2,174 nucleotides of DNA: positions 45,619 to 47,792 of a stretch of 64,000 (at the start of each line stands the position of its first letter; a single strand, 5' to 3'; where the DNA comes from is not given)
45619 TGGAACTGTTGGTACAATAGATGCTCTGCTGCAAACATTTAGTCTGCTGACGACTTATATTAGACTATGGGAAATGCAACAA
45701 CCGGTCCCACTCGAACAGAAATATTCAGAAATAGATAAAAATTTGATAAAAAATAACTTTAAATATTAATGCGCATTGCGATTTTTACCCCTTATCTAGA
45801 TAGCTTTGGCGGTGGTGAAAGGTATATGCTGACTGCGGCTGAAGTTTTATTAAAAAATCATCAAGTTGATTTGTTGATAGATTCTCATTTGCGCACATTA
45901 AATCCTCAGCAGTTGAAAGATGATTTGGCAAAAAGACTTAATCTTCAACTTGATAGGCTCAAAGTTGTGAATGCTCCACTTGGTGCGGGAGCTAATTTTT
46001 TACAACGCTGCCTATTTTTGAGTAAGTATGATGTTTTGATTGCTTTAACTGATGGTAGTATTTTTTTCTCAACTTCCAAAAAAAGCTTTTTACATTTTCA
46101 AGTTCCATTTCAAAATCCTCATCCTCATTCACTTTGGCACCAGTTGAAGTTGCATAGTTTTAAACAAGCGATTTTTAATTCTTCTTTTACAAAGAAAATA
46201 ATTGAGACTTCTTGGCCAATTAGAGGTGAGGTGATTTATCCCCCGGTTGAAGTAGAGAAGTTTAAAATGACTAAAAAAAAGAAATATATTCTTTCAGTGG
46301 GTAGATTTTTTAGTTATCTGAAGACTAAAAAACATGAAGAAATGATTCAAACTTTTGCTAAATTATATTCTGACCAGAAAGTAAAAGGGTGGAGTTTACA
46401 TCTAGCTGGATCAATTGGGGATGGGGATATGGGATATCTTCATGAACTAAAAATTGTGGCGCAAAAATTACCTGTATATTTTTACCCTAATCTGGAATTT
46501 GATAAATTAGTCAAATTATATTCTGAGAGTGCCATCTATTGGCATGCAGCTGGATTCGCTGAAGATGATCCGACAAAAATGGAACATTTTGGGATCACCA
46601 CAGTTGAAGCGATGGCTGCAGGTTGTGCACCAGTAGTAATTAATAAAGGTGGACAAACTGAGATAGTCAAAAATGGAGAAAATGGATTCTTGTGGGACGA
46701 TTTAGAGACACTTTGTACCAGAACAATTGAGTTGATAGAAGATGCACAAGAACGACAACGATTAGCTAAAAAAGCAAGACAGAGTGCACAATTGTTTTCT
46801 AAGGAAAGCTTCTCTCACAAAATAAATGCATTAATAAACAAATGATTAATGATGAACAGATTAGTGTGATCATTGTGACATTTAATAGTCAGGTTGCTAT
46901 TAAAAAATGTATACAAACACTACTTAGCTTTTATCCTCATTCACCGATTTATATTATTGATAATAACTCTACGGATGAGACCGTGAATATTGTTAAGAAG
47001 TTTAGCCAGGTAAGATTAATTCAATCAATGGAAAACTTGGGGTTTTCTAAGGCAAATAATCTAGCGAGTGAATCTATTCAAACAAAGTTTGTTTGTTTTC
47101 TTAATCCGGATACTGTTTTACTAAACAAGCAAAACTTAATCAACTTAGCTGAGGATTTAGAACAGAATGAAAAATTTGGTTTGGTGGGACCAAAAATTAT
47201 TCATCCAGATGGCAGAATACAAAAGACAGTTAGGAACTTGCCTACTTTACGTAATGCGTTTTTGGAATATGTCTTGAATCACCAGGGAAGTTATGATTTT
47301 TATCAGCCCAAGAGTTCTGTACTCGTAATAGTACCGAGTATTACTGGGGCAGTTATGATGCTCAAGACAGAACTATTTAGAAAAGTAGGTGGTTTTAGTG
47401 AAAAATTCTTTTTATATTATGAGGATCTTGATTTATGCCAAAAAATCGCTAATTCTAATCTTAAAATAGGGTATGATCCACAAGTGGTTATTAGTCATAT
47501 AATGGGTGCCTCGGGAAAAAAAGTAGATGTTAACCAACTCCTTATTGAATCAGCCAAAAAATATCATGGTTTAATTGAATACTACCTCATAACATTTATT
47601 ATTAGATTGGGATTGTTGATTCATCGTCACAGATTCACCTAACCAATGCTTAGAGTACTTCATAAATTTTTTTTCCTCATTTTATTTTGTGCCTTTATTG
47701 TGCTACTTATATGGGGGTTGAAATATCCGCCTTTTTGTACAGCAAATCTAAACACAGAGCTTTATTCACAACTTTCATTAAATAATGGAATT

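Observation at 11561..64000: A 52-kb glycosylation island with about 15 GT-A/GT-B glycosyltransferases, a flippase and at least 20 polytopic GT-C-like membrane proteins from five families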

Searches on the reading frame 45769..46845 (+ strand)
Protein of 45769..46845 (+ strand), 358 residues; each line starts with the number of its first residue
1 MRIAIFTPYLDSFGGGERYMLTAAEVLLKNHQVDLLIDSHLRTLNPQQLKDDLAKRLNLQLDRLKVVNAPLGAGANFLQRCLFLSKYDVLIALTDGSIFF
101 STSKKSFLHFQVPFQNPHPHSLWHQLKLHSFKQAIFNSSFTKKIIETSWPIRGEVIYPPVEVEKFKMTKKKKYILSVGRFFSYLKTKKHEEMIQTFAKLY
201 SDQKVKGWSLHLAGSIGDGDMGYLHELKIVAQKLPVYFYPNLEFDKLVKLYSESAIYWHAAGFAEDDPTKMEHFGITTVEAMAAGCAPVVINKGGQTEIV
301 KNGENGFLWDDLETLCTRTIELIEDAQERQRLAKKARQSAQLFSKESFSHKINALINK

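Call 6: search_protein_families(library=pfam, proteins=[window:45769-46845:+], max_evalue=0.01)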
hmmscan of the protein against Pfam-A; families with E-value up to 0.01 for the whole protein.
window:45769-46845:+ (358 aa): 5 families
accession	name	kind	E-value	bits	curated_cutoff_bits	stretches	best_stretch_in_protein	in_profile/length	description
PF00534.26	Glycos_transf_1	-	1.4e-23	83.8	26.4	1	164-338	8-171/172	Glycosyl transferases group 1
PF13692.12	Glyco_trans_1_4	-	4.7e-15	56.5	27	1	172-325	2-142/142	Glycosyl transferases group 1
PF13524.12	Glyco_trans_1_2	-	2.6e-06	27.9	25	1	206-341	13-130/144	Glycosyl transferase-like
PF15924.11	ALG11_N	-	0.00099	19.6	29.8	1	3-67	4-69/209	ALG11 mannosyltransferase N-terminus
PF13439.12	Glyco_transf_4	-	0.0024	18.3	28.5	1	13-163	1-169/170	Glycosyltransferase Family 4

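Call 64: search_protein_families(library=ncbifam, proteins=[window:45769-46845:+], max_evalue=1e-8)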
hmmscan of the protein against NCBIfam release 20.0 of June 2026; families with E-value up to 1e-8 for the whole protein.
window:45769-46845:+ (358 aa): 3 families
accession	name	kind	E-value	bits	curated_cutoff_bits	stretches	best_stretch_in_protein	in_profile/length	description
TIGR03999.1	thiol_BshA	equivalog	9.1e-14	51.2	273.7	1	268-351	279-365/375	N-acetyl-alpha-D-glucosaminyl L-malate synthase BshA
NF041876.1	EPS_EpsE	equivalog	7.3e-12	45.2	400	1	171-341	214-377/389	exopolysaccharide biosynthesis GT4 family glycosyltransferase EpsE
TIGR02472.1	sucr_P_syn_N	equivalog_domain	7.2e-09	35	576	0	268-339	347-420/439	sucrose-phosphate synthase, putative, glycosyltransferase domain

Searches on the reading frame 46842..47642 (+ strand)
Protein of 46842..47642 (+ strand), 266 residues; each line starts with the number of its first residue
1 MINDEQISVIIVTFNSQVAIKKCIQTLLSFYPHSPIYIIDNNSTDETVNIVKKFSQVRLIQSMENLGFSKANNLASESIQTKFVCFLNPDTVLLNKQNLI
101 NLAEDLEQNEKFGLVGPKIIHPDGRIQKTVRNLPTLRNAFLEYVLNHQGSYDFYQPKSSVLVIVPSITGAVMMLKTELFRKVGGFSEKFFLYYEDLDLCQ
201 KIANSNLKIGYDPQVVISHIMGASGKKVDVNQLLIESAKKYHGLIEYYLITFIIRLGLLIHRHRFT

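Call 6: search_protein_families(library=pfam, proteins=[window:46842-47642:+], max_evalue=0.01)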
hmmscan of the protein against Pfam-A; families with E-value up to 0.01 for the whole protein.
window:46842-47642:+ (266 aa): 9 families
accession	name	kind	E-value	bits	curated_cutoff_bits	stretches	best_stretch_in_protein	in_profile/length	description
PF00535.33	Glycos_transf_2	-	1.7e-19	70.8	23.3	1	8-151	1-136/168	Glycosyl transferase family 2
PF13641.12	Glyco_tranf_2_3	-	9.3e-13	49.2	27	1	6-224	2-216/230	Glycosyltransferase like family 2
PF10111.15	Glyco_tranf_2_2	-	1.3e-07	31.9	27.3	1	8-205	1-202/276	Glycosyltransferase like family 2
PF02709.20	Glyco_transf_7C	-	1.4e-07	31.4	23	1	165-210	17-63/78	N-terminal domain of galactosyltransferase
PF13712.12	Glyco_tranf_2_5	-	8.6e-05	22.8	27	1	67-209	40-177/210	Glycosyltransferase like family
PF13632.12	Glyco_trans_2_3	-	0.00013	22.3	27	1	84-215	2-119/198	Glycosyl transferase family group 2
PF13704.12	Glyco_tranf_2_4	-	0.00048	21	27.5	1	15-94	2-85/98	Glycosyl transferase family 2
PF22921.2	FKRP_N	-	0.0009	19.1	27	1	4-110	11-117/245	Fukutin-related protein stem domain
PF13506.12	Glyco_transf_21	-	0.0068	16.3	21.7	0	70-222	18-157/174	Glycosyl transferase family 21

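Call 52: search_protein_families(library=ncbifam, proteins=[window:46842-47642:+], max_evalue=0.00001)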
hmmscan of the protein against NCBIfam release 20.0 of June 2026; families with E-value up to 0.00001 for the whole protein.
window:46842-47642:+ (266 aa): 13 families
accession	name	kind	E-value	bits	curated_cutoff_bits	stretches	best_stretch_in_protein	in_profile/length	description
TIGR01556.1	rhamnosyltran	subfamily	3.9e-17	62.3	200.55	1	12-252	1-231/281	rhamnosyltransferase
TIGR04283.1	glyco_like_mftF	equivalog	3e-14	53.1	182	1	7-110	1-102/221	TIGR04283 family arsenosugar biosynthesis glycosyltransferase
TIGR03937.1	PgaC_IcaA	equivalog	4.2e-14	52.3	422.3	1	5-221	45-252/407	poly-beta-1,6-N-acetyl-D-glucosamine synthase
TIGR03965.1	mycofact_glyco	equivalog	1.4e-12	47.3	280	1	5-219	74-280/467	mycofactocin biosynthesis glycosyltransferase MftF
NF038302.1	EPS_HpsE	equivalog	2.2e-11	43.3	300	1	6-223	2-226/307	hormogonium polysaccharide biosynthesis glycosyltransferase HpsE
NF047683.1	TeichurnBiosyTuaG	equivalog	9.3e-11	41.8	400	1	3-130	4-137/252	teichuronic acid biosynthesis protein TuaG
NF038299.1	EPS_HpsN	equivalog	1.3e-09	37.5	425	1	6-232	2-233/317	hormogonium polysaccharide biosynthesis glycosyltransferase HpsN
NF007482.0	PRK10073.1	equivalog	8.3e-09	34.9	423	1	4-104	5-111/334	glycosyltransferase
TIGR03111.1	glyc2_xrt_Gpos1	hypoth_equivalog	3.9e-08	32.5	363.95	1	6-144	50-196/439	TIGR03111 family XrtG-associated glycosyltransferase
NF041875.1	EPS_EpsD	equivalog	2.5e-07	30.4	370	1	7-219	1-206/325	exopolysaccharide biosynthesis glycosyltransferase EpsD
NF050050.1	ProtGlycPglI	equivalog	2.7e-07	30.3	500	1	6-126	3-127/306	GalNAc(5)-diNAcBac-PP-undecaprenol beta-1,3-glucosyltransferase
TIGR04195.1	S_glycosyl_SunS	equivalog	8.6e-07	28.1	350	1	7-100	59-151/421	SunS family peptide S-glycosyltransferase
NF053739.1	GlytfEpsEBac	equivalog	6.6e-06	25.3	450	0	6-134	2-135/265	glycosyltransferase EpsE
